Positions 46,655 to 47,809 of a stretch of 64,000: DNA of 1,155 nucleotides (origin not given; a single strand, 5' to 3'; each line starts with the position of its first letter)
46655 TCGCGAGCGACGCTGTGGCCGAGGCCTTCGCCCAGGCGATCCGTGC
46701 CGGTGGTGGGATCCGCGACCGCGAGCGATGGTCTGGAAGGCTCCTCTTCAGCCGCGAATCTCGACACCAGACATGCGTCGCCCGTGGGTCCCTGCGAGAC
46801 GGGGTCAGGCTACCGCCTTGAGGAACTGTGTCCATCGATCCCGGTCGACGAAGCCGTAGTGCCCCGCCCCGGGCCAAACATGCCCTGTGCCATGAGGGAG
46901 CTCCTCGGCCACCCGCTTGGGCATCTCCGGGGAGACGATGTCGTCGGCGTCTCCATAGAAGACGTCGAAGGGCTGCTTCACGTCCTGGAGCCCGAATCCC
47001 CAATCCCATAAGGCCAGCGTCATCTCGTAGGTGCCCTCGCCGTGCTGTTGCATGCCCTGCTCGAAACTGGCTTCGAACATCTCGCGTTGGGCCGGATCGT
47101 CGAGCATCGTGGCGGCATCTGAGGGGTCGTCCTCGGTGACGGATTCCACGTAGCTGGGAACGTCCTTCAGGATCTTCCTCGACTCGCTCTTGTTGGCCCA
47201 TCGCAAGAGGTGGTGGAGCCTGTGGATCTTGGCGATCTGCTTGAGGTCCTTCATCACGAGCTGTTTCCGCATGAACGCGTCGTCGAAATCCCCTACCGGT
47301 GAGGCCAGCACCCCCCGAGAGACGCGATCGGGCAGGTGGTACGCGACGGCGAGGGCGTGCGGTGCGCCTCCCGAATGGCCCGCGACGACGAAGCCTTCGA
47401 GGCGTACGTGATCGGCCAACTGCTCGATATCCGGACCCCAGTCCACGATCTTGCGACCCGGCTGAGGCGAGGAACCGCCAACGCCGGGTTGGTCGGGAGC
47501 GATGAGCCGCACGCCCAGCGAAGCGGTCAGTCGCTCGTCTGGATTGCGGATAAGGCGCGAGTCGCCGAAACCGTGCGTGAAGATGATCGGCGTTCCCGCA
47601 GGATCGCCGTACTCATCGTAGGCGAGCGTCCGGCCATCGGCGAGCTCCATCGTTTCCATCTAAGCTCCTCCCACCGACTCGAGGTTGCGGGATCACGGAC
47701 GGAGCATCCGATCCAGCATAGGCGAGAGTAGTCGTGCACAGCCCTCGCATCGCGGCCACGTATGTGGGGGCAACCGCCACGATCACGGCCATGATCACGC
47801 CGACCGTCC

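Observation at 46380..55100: Lower-GC, decayed accessory stretch carrying a P-type ATPase and Holin-X/DUF3618 among multiple gene remnants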

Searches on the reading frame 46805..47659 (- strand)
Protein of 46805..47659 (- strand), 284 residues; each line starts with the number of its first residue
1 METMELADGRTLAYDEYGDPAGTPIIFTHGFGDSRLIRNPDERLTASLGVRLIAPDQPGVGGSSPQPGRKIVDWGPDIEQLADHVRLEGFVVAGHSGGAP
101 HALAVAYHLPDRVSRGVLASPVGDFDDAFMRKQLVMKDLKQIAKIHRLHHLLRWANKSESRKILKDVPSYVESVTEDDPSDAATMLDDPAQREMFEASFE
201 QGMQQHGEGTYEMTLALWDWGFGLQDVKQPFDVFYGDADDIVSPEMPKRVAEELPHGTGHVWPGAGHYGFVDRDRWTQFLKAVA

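Call 13: find_encoding_contigs(protein=window:46805-47659:-, flank=10000, max_places=6)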
Protein window:46805-47659:- (284 aa): no gene with exactly this product is on record in the collection.

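Call 44: find_homologous_proteins(query=window:46805-47656:-, max_evalue=1e-10)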
Query window:46805-47656:- (283 aa): 554 proteins with E <= 1e-10 among 3690 candidates; the best 120 are listed.
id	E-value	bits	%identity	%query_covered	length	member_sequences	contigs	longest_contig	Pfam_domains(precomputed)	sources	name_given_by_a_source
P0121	1.9e-167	574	86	100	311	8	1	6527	PF12697.14,PF00561.27,PF12146.16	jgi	jgi:pimeloyl-ACP methyl ester carboxylesterase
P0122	1.2e-162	559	81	100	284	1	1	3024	PF12697.14,PF00561.27,PF12146.16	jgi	jgi:pimeloyl-ACP methyl ester carboxylesterase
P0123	1.0e-160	552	82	100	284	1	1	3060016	PF12697.14,PF00561.27,PF12146.16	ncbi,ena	-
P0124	1.1e-159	549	81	100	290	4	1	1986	PF12697.14,PF00561.27,PF12146.16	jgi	jgi:pimeloyl-ACP methyl ester carboxylesterase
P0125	3.4e-159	547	81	99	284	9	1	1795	PF12697.14,PF00561.27,PF12146.16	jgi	jgi:pimeloyl-ACP methyl ester carboxylesterase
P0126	4.9e-158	543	80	100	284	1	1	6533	PF12697.14,PF00561.27,PF12146.16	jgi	jgi:pimeloyl-ACP methyl ester carboxylesterase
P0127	6.4e-158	543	84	96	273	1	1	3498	PF12697.14,PF00561.27,PF12146.16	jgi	jgi:pimeloyl-ACP methyl ester carboxylesterase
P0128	6.5e-158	543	80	100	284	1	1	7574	PF12697.14,PF00561.27,PF12146.16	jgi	jgi:pimeloyl-ACP methyl ester carboxylesterase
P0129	4.2e-157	540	80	100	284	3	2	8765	PF12697.14,PF00561.27,PF12146.16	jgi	jgi:pimeloyl-ACP methyl ester carboxylesterase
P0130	7.6e-157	539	80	100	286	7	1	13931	PF12697.14,PF00561.27,PF12146.16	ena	-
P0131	2.0e-156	538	80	100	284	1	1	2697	PF12697.14,PF00561.27,PF12146.16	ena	-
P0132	1.4e-154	532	80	100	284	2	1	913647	PF12697.14,PF00561.27,PF12146.16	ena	-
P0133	1.6e-154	532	80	100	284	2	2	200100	PF12697.14,PF00561.27,PF12146.16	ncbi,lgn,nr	ncbi:MAG: alpha/beta fold hydrolase [Actinomycetales bacterium]|nr:alpha/beta fold hydrolase [Actino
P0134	4.4e-154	530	79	100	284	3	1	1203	PF12697.14,PF00561.27,PF12146.16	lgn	-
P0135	1.5e-152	525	78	100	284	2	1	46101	PF12697.14,PF00561.27,PF12146.16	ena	-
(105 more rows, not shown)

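Call 45: find_encoding_contigs(protein=P0123, flank=10000, max_places=2)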
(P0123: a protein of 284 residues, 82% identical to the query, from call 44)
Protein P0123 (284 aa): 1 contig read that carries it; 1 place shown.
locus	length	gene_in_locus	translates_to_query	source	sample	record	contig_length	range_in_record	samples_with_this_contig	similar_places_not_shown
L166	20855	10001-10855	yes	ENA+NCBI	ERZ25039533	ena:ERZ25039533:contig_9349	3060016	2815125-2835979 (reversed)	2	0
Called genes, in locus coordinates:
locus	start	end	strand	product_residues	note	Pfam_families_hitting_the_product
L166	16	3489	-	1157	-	PF00486:Trans_reg_C (faint), PF03704:BTAD, PF13424:TPR_12 (faint), PF13191:AAA_16, PF05729:NACHT (faint), PF13401:AAA_22 (faint)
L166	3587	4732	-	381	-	PF03435:Sacchrp_dh_NADP, PF16653:Sacchrp_dh_C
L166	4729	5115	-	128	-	PF13577:SnoaL_4 (weak), PF12680:SnoaL_2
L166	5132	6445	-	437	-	PF00201:UDPGT, PF06722:EryCIII-like_C, PF04101:Glyco_tran_28_C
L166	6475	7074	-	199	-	-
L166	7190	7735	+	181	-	-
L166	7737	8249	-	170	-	-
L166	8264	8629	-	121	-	PF02371:Transposase_20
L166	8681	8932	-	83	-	PF01548:DEDD_Tnp_IS110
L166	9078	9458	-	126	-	PF04191:PEMT (weak)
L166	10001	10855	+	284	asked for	PF00561:Abhydrolase_1, PF12146:Hydrolase_4, PF12697:Abhydrolase_6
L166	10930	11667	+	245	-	PF13489:Methyltransf_23 (weak), PF08241:Methyltransf_11, PF08242:Methyltransf_12 (weak), PF13649:Methyltransf_25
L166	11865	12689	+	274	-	PF00561:Abhydrolase_1, PF12697:Abhydrolase_6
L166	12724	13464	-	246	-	PF03473:MOSC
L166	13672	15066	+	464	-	PF01663:Phosphodiest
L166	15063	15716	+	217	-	PF01583:APS_kinase, PF01656:CbiA (faint), PF13671:AAA_33 (weak)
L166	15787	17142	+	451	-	PF13360:PQQ_2, PF13570:Beta-prop_ACSF4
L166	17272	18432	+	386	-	PF00478:IMPDH, PF01070:FMN_dh, PF01645:Glu_synthase (weak)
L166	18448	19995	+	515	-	PF00117:GATase, PF07722:Peptidase_C26 (weak), PF02540:NAD_synthase (faint), PF00958:GMP_synt_C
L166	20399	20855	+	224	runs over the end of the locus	PF00027:cNMP_binding, PF13545:HTH_Crp_2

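Call 46: find_encoding_contigs(protein=P0121, flank=10000, max_places=2)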
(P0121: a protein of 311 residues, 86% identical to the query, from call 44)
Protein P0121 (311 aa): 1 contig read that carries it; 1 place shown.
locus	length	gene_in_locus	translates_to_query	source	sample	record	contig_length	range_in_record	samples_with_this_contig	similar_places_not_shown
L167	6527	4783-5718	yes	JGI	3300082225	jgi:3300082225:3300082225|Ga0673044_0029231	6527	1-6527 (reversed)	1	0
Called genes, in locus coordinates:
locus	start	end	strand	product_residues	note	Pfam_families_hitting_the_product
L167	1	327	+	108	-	?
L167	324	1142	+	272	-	PF00941:FAD_binding_5, PF03450:CO_deh_flav_C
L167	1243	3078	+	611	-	PF19830:DUF6311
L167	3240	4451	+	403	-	PF00211:Guanylate_cyc (weak)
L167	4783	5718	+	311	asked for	PF12146:Hydrolase_4, PF00561:Abhydrolase_1, PF12697:Abhydrolase_6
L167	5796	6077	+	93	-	PF14026:SCO4226-like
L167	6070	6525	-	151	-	?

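Call 47: list_cluster_members(proteins=[P0001, window:46805-47659:-, window:46805-47650:-, window:48447-51206:-, window:51452-51877:+, window:52265-52651:+, window:55226-55870:-, window:54797-55090:+, window:57021-58073:+, window:51850-52092:+])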
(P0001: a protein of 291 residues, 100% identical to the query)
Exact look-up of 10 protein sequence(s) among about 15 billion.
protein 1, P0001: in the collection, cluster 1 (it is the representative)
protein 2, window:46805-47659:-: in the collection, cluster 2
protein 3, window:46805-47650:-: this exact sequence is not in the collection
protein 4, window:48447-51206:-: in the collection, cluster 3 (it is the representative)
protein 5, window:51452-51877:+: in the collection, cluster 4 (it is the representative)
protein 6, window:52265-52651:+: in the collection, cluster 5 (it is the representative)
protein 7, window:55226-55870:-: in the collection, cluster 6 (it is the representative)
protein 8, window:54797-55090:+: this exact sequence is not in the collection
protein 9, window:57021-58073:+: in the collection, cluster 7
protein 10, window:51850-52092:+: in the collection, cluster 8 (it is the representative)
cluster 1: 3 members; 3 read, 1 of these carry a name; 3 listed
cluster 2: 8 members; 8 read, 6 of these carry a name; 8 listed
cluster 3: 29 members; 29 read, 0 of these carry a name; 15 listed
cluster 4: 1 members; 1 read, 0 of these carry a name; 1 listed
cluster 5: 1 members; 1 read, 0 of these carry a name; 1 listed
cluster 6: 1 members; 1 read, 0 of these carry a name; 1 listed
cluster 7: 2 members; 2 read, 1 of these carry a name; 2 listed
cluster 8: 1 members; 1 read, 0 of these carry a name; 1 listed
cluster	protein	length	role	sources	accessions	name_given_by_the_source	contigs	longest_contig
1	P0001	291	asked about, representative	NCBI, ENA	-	-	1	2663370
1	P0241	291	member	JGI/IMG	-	moderate conductance mechanosensitive channel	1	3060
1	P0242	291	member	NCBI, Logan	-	-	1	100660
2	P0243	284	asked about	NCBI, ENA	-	-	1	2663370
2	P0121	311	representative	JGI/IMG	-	pimeloyl-ACP methyl ester carboxylesterase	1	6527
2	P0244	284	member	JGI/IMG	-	pimeloyl-ACP methyl ester carboxylesterase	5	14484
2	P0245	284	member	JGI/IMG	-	pimeloyl-ACP methyl ester carboxylesterase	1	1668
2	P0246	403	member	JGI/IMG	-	adenylate cyclase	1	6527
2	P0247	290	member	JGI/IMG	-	pimeloyl-ACP methyl ester carboxylesterase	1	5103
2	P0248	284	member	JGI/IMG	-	pimeloyl-ACP methyl ester carboxylesterase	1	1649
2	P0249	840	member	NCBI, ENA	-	-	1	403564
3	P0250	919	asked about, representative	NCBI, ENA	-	-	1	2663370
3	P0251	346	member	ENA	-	-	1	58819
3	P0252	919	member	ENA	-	-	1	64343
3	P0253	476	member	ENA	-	-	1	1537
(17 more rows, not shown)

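Call 58: search_protein_families(library=ncbifam, max_evalue=0.001, proteins=[window:46808-47659:-])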
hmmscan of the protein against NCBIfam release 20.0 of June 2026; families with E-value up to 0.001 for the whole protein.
window:46808-47659:- (284 aa): 14 families
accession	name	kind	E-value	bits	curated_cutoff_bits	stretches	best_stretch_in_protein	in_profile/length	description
NF011457.0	PRK14875.1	equivalog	4.7e-15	55.4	307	1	8-273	118-357/372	acetoin dehydrogenase dihydrolipoyllysine-residue acetyltransferase subunit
NF051488.1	bifunc_PcaDC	exception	5.7e-12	45.5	390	1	23-125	13-115/375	bifunctional 3-oxoadipate enol-lactonase/4-carboxymuconolactone decarboxylase PcaDC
NF050089.1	i_nPHAscl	equivalog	6.8e-12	45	300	1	5-273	2-276/288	intracellular short-chain-length polyhydroxyalkanoate depolymerase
TIGR02427.1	protocat_pcaD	equivalog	2.3e-09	37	255.85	1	12-127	2-118/251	3-oxoadipate enol-lactonase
TIGR03056.1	bchO_mg_che_rel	equivalog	2.5e-08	33.3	172.55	0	204-268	194-260/278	alpha/beta fold hydrolase BchO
TIGR01250.1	pro_imino_pep_2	subfamily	4e-08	33.2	167.65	1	9-279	11-282/288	proline iminopeptidase-family hydrolase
TIGR01249.1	pro_imino_pep_1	equivalog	1.2e-07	31.2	259.75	1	5-118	10-125/307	prolyl aminopeptidase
NF002873.0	PRK03204.1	equivalog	4.5e-06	26.2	466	1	20-119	32-132/286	haloalkane dehalogenase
NF045632.1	hydroxlase_HsaD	equivalog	2.1e-05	23.6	400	1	8-124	20-140/290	4,5:9,10-diseco-3-hydroxy-5,9,17-trioxoandrosta-1(10),2-diene-4-oate hydrolase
NF045945.1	ProImpepLactob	equivalog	2.6e-05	23.9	400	1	42-275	48-280/293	proline iminopeptidase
NF002938.0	PRK03592.1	equivalog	3.8e-05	23.2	241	1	8-114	18-122/298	haloalkane dehalogenase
TIGR01738.1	bioH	equivalog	6.2e-05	22.8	206.95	0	223-272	183-232/245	pimeloyl-ACP methyl ester esterase BioH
TIGR03695.1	menH_SHCHC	equivalog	0.00061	19.3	208.55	0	23-144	3-126/252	2-succinyl-6-hydroxy-2,4-cyclohexadiene-1-carboxylate synthase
NF051487.1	bifunc_PcaCD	exception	0.00088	18.5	430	0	216-274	342-400/413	bifunctional 4-carboxymuconolactone decarboxylase/3-oxoadipate enol-lactonase PcaCD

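Call 70: search_protein_families(library=phrogs, max_evalue=0.001, proteins=[window:46808-47659:-])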
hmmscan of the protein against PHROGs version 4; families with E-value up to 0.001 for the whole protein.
window:46808-47659:- (284 aa): 2 families
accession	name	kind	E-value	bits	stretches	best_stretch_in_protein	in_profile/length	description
phrog_789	-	other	1.1e-21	78.2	1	2-276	334-588/637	esterase/lipase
phrog_23613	-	other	9e-06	26.3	1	4-105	7-106/271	esterase/lipase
